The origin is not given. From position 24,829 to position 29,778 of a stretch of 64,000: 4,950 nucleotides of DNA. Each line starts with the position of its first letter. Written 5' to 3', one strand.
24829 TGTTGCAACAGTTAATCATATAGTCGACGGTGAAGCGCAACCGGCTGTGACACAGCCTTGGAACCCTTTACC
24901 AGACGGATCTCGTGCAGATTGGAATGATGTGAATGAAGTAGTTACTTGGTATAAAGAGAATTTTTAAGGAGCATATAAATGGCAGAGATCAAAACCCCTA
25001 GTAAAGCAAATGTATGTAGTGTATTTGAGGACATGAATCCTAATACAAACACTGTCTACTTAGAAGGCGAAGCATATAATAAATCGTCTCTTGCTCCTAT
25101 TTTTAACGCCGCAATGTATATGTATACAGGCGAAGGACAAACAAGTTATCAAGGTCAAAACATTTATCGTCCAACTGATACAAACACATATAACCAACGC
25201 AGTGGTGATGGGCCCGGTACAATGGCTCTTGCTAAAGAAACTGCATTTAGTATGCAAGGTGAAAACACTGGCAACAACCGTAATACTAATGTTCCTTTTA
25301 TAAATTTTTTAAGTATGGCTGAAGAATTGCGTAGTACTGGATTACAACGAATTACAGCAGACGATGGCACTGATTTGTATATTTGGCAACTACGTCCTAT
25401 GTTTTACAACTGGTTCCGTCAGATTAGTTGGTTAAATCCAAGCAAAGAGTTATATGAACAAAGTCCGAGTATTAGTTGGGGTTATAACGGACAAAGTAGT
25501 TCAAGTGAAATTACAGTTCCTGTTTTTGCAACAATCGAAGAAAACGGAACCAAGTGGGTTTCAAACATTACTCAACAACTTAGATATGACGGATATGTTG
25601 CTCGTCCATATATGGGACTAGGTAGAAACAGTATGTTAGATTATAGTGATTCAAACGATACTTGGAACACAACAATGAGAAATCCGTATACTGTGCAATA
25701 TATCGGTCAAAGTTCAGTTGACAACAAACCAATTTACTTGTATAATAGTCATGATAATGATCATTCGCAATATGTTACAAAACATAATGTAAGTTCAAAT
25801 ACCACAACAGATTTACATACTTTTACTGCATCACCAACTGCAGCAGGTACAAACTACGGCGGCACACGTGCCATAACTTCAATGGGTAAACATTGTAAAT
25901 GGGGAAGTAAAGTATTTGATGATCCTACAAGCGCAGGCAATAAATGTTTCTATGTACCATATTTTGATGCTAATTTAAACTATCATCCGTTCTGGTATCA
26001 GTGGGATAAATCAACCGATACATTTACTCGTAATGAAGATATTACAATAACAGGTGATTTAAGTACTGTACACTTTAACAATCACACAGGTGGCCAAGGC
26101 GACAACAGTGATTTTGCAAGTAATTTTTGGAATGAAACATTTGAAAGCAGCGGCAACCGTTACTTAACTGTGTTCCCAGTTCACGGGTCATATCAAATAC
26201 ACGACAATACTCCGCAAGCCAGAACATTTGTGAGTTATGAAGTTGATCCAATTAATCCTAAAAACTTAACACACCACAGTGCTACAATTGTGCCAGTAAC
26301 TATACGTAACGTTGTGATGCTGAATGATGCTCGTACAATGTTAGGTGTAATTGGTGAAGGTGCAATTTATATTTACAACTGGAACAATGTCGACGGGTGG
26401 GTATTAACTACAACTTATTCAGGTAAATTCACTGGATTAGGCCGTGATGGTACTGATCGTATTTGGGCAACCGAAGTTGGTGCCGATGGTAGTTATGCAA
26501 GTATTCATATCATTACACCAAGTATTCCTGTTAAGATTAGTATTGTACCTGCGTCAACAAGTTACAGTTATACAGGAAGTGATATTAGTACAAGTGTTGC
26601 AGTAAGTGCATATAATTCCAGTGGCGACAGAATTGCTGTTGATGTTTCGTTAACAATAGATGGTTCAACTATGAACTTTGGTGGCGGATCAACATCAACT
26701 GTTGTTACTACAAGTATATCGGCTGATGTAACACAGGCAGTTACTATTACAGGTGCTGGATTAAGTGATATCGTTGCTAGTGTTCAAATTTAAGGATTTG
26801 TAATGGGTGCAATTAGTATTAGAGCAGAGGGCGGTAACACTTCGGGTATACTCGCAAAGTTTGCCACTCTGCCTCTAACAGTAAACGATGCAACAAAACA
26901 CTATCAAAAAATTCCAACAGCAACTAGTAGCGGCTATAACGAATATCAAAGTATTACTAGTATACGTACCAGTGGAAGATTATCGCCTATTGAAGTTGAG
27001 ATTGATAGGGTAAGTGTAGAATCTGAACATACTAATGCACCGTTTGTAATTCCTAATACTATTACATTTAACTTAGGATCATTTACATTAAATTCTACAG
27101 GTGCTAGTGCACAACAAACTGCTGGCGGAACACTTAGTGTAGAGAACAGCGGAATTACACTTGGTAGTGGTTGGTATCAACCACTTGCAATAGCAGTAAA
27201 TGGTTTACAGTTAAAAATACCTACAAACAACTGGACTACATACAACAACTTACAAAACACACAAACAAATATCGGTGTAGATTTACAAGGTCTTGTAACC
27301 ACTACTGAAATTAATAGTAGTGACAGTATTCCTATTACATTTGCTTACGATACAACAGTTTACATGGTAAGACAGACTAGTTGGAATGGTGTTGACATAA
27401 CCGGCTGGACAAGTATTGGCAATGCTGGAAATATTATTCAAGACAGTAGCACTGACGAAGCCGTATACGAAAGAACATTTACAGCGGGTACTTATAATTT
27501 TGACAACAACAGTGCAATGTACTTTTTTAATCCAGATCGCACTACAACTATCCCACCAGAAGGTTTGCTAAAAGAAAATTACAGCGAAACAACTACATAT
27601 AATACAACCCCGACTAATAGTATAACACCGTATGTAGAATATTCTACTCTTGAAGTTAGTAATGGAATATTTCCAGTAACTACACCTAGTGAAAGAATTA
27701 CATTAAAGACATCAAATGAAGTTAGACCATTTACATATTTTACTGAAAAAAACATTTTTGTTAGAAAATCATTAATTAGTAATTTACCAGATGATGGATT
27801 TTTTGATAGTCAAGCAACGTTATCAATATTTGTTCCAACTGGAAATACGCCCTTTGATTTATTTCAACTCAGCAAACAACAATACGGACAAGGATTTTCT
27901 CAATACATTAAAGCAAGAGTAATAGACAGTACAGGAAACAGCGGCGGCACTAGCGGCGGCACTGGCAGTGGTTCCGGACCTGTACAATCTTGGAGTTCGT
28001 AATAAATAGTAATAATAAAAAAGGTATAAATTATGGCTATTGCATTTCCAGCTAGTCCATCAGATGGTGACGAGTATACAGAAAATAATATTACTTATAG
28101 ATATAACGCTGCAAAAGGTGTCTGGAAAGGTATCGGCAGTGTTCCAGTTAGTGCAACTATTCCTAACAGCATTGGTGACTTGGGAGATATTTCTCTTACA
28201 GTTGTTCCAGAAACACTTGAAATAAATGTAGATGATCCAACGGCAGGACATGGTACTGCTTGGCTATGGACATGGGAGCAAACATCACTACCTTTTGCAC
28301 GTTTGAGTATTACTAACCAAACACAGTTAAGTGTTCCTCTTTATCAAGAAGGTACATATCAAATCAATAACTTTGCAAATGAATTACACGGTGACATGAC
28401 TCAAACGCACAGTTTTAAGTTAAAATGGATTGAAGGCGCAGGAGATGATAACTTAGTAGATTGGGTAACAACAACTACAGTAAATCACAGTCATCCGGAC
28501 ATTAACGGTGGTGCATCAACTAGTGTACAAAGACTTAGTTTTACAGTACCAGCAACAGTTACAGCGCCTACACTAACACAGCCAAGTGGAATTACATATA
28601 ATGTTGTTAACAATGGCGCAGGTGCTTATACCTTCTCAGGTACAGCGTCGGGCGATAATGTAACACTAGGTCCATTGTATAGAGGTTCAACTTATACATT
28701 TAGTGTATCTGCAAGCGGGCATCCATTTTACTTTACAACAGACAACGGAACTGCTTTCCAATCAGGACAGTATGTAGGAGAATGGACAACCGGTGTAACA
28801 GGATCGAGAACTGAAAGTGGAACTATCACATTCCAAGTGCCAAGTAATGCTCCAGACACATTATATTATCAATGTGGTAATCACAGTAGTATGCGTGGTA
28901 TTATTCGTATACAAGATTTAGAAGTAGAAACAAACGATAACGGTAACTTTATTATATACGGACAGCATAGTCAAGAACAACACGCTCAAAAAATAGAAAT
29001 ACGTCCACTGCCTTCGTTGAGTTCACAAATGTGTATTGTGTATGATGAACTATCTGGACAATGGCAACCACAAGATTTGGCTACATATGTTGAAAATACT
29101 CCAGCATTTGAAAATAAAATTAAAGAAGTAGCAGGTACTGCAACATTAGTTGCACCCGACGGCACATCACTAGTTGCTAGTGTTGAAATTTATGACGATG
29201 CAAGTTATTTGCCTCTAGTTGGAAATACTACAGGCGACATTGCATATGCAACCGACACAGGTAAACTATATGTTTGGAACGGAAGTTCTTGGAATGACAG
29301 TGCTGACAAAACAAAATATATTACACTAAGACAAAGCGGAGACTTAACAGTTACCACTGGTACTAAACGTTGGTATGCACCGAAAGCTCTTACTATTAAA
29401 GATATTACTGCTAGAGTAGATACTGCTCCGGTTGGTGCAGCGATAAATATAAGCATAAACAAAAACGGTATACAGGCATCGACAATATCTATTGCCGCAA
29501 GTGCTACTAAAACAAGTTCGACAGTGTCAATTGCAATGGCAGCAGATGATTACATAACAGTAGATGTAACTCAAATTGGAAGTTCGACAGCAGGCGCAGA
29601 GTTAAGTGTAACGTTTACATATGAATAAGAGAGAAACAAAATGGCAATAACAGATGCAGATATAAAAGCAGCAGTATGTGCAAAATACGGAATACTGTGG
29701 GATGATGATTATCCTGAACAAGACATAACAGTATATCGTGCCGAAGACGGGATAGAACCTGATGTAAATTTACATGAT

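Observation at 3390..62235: Fifteen different proteins share one N-terminal module: candidate docking tag for a branched multi-adhesin apparatus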

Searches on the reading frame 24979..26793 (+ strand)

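Call 7: search_protein_families(library=phrogs, proteins=[window:24979-26793:+], max_evalue=0.001)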
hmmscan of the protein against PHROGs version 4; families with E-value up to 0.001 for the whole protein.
window:24979-26793:+ (604 aa): 2 families
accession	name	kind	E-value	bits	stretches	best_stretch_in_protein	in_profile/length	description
phrog_20698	-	unknown function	1.5e-16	61.1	1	450-598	405-557/561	-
phrog_22549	-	unknown function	3.8e-08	33.3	1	473-598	524-646/653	-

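Call 21: search_protein_families(library=pfam, proteins=[window:24979-26793:+], max_evalue=0.01)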
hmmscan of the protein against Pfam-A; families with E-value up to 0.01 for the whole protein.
window:24979-26793:+ (604 aa): 0 families

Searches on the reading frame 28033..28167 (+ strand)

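Call 44: search_protein_families(library=phrogs, proteins=[window:28033-28167:+], max_evalue=1)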
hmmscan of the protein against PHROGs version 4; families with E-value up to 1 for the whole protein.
window:28033-28167:+ (45 aa): 3 families
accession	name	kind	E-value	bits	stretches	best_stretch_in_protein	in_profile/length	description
phrog_17970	-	unknown function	6e-08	33.5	1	1-39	1-37/357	-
phrog_3449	-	tail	0.027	13.7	1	1-34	1-35/549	tail collar protein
phrog_3420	-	unknown function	0.071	11.6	1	1-37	2-44/929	-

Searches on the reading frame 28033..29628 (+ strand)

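Call 21: search_protein_families(library=pfam, proteins=[window:28033-29628:+], max_evalue=0.01)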
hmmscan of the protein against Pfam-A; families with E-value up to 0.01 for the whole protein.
window:28033-29628:+ (531 aa): 0 families

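Call 45: search_protein_families(library=ncbifam, proteins=[window:28033-29628:+], max_evalue=0.1)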
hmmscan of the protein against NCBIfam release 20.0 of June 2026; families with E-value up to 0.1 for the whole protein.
window:28033-29628:+ (531 aa): 0 families

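Call 46: search_protein_families(library=phrogs, proteins=[window:28033-29628:+], max_evalue=0.001)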
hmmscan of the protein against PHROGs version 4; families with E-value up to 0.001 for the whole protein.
window:28033-29628:+ (531 aa): 4 families
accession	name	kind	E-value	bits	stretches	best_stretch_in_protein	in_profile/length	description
phrog_677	-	tail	9e-19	69.2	1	175-295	295-410/412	baseplate wedge tail fiber protein connector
phrog_27200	-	unknown function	7.6e-07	27.9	1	173-295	670-779/1832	-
phrog_16233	-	tail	0.00013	20.9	1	355-454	161-256/1357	tail fiber protein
phrog_27064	-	unknown function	0.00039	20.9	1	430-527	137-245/249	-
